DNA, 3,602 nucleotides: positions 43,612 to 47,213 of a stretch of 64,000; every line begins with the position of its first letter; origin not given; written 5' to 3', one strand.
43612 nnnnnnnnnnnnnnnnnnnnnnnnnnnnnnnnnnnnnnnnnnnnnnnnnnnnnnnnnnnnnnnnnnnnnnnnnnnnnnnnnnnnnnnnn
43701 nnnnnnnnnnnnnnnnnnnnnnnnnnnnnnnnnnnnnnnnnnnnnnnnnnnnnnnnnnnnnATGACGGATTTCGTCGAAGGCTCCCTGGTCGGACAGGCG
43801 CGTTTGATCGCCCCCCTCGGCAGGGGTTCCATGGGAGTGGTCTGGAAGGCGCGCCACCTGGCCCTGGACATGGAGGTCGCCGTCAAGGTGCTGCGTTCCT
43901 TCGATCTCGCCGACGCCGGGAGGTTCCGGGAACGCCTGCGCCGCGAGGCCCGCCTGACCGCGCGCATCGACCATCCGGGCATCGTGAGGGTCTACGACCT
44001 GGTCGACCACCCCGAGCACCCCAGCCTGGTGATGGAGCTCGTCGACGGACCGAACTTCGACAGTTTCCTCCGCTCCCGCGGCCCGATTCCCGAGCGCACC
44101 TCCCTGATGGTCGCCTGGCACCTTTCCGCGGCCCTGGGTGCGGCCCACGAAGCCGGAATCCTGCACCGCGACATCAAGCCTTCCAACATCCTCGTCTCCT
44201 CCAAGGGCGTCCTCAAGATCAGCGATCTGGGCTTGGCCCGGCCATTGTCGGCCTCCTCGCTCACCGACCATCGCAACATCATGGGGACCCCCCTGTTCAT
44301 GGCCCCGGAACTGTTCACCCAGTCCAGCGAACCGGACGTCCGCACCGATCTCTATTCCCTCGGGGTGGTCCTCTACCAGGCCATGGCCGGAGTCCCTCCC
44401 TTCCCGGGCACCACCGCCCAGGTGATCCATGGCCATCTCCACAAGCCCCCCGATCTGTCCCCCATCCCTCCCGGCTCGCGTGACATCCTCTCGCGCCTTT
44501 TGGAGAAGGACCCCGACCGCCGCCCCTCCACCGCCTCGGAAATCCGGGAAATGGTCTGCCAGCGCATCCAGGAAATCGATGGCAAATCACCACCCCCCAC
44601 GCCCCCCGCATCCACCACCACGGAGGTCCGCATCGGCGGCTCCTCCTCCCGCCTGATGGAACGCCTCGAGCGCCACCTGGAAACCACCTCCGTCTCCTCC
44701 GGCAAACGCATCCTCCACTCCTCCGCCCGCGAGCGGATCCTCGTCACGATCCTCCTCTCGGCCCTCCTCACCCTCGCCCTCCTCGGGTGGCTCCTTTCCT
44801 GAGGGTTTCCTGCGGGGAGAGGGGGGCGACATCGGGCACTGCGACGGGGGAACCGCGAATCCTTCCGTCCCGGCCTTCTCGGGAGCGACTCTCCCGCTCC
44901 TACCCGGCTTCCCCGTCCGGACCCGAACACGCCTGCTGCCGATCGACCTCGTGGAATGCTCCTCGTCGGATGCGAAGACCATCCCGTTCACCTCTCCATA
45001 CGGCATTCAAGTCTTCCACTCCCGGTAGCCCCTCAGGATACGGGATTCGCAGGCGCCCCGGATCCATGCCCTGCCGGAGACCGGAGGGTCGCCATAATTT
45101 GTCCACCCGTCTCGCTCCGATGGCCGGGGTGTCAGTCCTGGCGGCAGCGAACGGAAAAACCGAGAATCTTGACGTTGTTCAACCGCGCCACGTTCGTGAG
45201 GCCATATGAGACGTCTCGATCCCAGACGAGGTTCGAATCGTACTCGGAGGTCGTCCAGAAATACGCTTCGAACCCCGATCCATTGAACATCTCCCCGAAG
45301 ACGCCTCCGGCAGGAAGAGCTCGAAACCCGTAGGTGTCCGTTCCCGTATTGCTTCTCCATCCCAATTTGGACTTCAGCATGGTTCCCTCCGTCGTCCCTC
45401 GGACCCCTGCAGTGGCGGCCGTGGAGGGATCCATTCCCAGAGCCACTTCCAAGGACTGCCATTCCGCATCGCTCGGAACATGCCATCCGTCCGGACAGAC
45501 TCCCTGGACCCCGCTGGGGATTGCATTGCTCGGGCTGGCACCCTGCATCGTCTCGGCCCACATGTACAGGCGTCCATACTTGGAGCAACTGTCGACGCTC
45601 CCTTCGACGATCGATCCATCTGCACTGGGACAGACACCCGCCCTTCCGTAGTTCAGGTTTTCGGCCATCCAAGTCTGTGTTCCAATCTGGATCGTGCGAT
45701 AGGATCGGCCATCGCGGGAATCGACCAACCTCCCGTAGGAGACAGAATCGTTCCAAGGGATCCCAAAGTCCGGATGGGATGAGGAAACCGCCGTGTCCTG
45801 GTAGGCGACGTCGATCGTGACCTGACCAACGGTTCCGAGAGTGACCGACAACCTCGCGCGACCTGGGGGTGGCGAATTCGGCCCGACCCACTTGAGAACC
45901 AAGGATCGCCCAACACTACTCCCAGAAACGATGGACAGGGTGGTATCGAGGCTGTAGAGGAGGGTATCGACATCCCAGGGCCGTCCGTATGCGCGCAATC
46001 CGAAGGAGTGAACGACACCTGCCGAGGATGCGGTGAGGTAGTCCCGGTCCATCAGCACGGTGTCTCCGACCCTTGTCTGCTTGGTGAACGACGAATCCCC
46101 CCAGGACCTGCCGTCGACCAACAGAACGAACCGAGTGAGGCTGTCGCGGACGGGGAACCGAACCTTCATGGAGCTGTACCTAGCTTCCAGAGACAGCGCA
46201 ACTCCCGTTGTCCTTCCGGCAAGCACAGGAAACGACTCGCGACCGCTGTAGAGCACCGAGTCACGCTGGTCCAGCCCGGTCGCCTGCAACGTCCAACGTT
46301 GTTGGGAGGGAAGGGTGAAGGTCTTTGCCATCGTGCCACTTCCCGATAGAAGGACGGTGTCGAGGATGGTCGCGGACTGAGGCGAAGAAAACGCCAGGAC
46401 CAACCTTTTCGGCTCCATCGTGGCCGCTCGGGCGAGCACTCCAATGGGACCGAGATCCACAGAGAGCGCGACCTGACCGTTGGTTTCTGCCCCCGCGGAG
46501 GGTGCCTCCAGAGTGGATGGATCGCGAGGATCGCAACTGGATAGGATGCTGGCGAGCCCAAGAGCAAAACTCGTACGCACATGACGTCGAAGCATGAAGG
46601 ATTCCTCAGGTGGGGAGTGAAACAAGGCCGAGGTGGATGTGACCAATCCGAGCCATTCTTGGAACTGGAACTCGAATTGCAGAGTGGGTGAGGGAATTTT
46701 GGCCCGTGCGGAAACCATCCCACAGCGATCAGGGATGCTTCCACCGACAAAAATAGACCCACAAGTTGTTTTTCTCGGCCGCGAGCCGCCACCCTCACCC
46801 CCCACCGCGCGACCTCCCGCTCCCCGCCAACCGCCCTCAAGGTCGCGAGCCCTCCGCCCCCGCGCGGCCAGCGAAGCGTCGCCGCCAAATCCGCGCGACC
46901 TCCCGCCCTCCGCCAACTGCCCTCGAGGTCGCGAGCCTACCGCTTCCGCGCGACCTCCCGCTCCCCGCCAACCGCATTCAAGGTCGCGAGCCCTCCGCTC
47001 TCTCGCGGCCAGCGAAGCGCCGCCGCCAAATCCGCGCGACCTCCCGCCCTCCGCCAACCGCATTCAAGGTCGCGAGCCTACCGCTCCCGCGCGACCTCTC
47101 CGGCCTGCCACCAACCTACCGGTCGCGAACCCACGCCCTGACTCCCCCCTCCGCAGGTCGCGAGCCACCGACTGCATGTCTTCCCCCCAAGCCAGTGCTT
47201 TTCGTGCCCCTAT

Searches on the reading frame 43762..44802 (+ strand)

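Call 19: search_protein_families(library=pfam, proteins=[window:43762-44802:+], max_evalue=0.0001)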
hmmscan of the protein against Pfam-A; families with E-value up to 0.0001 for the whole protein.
window:43762-44802:+ (346 aa): 4 families
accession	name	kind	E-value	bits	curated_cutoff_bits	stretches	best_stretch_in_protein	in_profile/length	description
PF00069.31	Pkinase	-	9.6e-52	176.4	31.7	1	17-260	5-256/263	Protein kinase domain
PF07714.23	PK_Tyr_Ser-Thr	-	2.9e-33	115.7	23.1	1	16-258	4-252/258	Protein tyrosine and serine/threonine kinase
PF03109.22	ABC1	-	8.9e-07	28.7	22.9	0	85-165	141-220/244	ABC1 atypical kinase-like domain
PF17667.7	Pkinase_fungal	-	1.1e-05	24.8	24.1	1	130-200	305-379/387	Fungal protein kinase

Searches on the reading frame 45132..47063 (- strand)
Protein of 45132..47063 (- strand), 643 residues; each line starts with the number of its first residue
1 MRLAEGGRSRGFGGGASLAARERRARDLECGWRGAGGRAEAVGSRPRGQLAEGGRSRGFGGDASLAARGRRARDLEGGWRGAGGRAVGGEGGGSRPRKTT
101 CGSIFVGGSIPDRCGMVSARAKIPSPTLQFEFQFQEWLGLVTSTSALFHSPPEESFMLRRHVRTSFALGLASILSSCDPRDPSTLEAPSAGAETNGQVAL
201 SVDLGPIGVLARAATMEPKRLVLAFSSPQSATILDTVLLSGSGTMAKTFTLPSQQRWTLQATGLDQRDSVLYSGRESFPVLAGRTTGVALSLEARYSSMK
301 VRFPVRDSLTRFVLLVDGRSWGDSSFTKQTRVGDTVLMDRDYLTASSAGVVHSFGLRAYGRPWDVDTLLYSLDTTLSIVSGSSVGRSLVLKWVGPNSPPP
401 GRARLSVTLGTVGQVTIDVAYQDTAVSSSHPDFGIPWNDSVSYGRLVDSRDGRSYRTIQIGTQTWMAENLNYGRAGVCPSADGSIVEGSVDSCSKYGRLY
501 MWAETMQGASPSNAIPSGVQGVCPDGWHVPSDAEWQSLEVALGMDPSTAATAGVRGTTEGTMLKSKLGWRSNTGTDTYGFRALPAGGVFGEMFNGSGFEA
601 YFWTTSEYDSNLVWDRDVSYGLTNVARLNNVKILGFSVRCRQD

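Call 19: search_protein_families(library=pfam, proteins=[window:45132-47063:-], max_evalue=0.0001)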
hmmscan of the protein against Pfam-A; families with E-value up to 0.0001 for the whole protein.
window:45132-47063:- (643 aa): 1 family
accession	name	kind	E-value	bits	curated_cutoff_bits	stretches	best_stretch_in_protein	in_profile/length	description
PF09603.15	Fib_succ_major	-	1.6e-32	113.7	33.9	1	458-640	1-185/187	Fibrobacter succinogenes major domain (Fib_succ_major)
